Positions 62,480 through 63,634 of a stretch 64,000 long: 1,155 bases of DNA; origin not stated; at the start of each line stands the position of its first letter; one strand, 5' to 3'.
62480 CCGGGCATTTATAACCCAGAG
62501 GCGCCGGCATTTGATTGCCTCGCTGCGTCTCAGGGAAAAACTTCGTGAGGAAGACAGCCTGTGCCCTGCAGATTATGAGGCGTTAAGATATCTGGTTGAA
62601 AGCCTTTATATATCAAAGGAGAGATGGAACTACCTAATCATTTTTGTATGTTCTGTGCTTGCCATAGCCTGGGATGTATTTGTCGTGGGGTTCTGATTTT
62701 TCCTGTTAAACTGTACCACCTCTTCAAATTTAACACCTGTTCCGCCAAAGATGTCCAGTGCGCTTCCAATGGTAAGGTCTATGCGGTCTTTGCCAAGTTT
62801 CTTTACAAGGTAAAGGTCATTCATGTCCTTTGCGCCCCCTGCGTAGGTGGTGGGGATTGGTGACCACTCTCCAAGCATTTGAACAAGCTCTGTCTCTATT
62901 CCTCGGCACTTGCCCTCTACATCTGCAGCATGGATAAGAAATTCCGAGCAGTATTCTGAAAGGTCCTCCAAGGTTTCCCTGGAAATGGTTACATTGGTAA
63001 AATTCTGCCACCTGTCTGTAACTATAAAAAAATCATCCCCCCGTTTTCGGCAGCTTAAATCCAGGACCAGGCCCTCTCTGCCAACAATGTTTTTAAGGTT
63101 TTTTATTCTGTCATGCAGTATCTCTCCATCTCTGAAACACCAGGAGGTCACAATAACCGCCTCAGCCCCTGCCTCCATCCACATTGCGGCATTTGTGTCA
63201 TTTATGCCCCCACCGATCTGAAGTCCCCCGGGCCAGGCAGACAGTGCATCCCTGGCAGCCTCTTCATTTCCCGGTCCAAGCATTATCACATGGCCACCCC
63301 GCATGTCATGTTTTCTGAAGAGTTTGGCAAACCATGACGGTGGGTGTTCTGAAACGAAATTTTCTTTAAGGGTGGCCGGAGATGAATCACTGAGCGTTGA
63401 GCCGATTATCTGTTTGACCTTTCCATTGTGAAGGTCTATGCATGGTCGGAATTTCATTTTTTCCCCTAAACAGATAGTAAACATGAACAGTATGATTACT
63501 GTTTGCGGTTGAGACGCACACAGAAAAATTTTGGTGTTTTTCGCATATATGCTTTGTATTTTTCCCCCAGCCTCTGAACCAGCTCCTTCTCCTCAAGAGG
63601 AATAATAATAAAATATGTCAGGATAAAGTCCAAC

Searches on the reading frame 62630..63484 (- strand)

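Call 11: search_protein_families(library=pfam, proteins=[window:62630-63484:-], max_evalue=0.0001)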
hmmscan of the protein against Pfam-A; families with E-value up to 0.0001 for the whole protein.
window:62630-63484:- (284 aa): 1 family
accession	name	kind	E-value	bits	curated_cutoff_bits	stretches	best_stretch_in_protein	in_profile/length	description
PF00977.27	His_biosynth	-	3.5e-26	92.5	23.6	1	14-243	4-222/228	Histidine biosynthesis protein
